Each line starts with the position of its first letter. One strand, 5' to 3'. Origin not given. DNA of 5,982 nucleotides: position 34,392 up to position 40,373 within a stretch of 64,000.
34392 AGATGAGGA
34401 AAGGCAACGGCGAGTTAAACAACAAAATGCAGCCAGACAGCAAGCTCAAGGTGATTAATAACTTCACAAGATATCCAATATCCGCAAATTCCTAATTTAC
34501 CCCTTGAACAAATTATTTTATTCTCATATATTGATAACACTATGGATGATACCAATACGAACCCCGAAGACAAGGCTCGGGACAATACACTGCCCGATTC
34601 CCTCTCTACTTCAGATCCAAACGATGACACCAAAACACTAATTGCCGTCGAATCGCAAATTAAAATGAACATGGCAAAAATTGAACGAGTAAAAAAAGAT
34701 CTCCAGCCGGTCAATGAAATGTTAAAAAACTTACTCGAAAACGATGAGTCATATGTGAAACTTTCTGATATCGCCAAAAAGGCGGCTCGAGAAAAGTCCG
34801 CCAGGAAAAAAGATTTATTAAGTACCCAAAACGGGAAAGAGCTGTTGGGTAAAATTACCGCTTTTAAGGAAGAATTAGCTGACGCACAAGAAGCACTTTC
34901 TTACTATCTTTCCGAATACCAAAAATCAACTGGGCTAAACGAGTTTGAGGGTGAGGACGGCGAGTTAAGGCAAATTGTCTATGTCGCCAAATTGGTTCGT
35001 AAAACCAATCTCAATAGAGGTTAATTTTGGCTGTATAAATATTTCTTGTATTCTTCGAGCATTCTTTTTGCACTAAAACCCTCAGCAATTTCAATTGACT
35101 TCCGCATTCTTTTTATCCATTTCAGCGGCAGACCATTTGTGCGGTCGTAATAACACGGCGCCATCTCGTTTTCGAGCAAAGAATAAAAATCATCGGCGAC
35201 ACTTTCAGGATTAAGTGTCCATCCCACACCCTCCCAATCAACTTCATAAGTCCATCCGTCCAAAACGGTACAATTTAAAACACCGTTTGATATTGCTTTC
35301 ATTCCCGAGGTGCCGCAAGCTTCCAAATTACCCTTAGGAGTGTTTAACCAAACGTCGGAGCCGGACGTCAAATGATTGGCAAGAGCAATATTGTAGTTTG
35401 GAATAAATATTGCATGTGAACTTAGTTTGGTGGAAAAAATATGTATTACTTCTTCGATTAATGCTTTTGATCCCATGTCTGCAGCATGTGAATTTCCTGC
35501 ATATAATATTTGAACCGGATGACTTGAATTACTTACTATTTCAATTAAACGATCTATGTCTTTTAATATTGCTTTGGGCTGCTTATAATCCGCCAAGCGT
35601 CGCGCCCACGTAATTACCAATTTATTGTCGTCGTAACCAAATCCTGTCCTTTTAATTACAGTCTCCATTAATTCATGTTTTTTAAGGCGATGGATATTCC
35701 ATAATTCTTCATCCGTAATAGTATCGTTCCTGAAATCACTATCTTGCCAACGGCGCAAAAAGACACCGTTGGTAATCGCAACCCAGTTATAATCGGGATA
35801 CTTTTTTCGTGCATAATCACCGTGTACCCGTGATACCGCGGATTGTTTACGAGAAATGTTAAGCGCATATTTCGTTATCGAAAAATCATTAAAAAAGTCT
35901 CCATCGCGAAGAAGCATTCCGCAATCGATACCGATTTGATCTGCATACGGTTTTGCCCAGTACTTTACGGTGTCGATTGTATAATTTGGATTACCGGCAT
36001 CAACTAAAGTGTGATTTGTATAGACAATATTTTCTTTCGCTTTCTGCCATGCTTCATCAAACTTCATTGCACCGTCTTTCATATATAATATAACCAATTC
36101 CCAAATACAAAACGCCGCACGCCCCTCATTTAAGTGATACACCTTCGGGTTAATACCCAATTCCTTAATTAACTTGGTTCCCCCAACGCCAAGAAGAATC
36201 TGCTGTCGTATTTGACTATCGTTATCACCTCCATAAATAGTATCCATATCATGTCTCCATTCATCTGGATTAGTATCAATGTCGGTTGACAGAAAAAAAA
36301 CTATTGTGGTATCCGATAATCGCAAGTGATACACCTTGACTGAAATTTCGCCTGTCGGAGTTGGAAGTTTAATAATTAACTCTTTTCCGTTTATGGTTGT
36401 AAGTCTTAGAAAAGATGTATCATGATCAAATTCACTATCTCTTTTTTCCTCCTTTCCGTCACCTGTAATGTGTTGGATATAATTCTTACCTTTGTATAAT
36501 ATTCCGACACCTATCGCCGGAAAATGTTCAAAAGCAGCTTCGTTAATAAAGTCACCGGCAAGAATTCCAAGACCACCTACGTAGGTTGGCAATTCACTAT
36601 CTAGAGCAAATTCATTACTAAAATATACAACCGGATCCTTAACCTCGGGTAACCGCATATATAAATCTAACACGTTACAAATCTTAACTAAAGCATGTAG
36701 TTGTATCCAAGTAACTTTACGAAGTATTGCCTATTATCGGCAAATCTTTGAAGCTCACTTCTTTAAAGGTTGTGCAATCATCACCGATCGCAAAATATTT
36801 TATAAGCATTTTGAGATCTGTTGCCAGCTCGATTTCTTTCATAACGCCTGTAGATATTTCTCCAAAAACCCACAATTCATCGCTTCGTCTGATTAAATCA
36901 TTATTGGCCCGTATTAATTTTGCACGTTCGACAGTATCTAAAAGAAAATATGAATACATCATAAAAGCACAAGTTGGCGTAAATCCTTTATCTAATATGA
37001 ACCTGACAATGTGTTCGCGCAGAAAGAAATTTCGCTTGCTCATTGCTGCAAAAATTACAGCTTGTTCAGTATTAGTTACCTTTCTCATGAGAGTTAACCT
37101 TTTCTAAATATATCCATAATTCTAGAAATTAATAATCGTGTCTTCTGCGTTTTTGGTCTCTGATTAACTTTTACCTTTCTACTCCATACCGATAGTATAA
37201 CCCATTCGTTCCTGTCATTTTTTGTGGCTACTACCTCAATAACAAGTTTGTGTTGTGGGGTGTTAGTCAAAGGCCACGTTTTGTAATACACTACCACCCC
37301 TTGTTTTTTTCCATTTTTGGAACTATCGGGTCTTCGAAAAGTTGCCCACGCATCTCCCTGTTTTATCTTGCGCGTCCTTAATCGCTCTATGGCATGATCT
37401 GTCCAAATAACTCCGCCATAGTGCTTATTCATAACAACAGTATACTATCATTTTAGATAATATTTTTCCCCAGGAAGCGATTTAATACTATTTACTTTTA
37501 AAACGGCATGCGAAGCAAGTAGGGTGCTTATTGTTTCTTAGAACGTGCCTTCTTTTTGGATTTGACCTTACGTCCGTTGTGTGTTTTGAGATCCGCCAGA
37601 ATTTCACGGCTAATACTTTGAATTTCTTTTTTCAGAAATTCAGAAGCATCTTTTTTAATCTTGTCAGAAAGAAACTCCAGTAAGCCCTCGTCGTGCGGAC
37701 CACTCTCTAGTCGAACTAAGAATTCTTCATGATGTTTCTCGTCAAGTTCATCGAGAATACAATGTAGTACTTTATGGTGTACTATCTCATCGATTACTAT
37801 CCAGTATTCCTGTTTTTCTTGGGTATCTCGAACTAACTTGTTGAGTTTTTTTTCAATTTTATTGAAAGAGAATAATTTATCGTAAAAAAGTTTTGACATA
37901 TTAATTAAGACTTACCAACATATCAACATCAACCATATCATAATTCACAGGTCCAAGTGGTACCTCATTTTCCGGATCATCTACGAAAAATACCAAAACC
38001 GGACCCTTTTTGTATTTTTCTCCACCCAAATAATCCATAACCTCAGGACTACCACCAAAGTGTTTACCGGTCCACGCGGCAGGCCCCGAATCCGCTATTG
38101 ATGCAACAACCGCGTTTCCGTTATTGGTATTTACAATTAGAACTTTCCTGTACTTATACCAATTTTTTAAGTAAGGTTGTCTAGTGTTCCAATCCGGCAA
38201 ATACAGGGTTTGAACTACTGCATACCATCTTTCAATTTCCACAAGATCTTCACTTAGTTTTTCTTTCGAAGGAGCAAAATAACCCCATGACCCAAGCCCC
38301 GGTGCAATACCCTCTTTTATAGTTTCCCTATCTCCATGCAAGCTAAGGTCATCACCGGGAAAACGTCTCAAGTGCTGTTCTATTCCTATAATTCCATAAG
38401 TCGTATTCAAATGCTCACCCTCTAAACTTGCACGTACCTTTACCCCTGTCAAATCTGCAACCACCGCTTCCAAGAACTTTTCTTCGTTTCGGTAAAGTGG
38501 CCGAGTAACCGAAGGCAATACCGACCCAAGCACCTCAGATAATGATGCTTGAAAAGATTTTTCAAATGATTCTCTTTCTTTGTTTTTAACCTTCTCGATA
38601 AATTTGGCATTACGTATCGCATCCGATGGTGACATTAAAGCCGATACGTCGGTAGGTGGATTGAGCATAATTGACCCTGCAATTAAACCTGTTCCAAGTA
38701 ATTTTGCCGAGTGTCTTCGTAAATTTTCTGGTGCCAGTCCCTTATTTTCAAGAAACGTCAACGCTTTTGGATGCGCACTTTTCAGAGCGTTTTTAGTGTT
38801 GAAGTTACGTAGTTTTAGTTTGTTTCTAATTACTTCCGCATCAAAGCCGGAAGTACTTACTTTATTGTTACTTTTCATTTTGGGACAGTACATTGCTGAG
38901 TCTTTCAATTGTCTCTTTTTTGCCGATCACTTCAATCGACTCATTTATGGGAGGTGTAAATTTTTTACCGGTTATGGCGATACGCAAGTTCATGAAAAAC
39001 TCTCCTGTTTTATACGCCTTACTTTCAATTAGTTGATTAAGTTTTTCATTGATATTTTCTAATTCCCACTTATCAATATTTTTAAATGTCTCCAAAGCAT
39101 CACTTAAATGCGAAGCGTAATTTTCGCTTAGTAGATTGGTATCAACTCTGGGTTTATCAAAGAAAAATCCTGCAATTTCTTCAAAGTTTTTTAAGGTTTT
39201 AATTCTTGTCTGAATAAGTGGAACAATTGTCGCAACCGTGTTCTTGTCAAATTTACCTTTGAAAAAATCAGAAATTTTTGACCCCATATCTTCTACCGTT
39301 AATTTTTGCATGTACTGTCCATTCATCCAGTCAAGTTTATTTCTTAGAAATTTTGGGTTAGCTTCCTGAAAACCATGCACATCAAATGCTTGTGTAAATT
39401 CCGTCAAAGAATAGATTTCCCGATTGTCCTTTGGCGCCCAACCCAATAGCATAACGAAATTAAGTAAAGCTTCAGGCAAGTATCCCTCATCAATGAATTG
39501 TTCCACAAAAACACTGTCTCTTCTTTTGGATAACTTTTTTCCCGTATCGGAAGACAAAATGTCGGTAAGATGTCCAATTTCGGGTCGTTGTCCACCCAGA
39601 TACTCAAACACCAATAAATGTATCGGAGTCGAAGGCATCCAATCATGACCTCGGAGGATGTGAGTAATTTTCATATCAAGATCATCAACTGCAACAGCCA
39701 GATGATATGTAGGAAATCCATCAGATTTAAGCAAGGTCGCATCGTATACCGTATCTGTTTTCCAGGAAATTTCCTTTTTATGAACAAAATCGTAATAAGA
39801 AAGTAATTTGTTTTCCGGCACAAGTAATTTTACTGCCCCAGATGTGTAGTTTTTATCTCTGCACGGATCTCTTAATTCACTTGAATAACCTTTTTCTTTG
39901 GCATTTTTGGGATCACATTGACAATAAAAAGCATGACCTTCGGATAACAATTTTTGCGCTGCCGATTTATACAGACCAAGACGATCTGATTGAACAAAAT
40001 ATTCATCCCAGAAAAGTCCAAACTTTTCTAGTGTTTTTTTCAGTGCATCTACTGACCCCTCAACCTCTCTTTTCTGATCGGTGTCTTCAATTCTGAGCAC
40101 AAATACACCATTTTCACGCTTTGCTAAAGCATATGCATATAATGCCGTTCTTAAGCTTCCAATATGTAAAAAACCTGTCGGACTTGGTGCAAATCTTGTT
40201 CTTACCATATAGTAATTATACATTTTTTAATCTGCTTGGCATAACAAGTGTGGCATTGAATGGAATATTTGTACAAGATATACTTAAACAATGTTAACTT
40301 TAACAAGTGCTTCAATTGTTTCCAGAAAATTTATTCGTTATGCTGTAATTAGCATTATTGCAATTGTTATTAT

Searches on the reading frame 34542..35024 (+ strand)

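Call 10: search_protein_families(library=pfam, proteins=[window:34542-35024:+], max_evalue=0.0001)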
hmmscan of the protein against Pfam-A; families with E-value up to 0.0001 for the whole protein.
window:34542-35024:+ (160 aa): 1 family
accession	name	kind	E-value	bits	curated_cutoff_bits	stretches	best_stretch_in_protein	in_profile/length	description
PF15615.11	TerB_C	-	9.9e-05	23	26.3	0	37-98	14-75/148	TerB-C domain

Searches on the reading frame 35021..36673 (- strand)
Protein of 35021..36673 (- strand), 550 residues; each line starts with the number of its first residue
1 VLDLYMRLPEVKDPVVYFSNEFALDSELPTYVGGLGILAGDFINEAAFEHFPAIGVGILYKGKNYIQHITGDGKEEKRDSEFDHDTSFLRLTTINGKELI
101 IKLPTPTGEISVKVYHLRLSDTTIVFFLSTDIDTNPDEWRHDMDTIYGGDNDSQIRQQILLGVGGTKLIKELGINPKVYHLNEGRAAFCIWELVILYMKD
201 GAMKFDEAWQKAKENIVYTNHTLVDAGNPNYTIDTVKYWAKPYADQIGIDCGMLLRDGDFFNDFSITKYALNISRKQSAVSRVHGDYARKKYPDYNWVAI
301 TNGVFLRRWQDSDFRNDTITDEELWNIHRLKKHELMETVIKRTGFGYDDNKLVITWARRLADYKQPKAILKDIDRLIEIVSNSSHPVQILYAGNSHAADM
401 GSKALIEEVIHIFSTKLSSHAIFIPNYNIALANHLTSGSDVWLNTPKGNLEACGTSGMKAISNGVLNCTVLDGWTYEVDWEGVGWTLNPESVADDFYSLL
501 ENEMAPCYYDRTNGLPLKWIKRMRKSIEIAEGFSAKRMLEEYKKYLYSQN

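Call 11: search_protein_families(library=pfam, proteins=[window:35021-36673:-], max_evalue=0.0001)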
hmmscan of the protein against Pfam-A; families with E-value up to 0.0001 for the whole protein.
window:35021-36673:- (550 aa): 1 family
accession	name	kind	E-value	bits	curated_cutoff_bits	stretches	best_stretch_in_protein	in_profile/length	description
PF00343.26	Phosphorylase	-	7.6e-26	91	27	2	313-478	408-584/713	Carbohydrate phosphorylase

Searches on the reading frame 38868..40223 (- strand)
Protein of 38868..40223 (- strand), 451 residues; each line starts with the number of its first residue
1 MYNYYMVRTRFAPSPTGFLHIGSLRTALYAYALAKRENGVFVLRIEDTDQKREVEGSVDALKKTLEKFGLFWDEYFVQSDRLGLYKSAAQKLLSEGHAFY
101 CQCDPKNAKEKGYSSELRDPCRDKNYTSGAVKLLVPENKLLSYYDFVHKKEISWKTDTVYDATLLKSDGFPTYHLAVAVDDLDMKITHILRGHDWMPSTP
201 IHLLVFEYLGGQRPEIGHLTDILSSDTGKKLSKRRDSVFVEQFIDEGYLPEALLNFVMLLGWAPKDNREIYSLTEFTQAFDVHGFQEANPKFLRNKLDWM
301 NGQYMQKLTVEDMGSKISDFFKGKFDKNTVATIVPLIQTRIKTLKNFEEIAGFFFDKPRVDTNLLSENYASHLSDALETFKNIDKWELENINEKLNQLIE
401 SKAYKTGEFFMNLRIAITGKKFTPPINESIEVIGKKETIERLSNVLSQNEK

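Call 11: search_protein_families(library=pfam, proteins=[window:38868-40223:-], max_evalue=0.0001)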
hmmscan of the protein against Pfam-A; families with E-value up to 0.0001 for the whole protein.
window:38868-40223:- (451 aa): 2 families
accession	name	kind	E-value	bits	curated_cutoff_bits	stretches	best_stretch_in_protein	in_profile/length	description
PF00749.27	tRNA-synt_1c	-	1.7e-73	247.7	23.4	1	6-299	1-314/314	tRNA synthetases class I (E and Q), catalytic domain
PF19269.4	Anticodon_2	-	2.7e-29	102.8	23.6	1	325-445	11-140/141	Anticodon binding domain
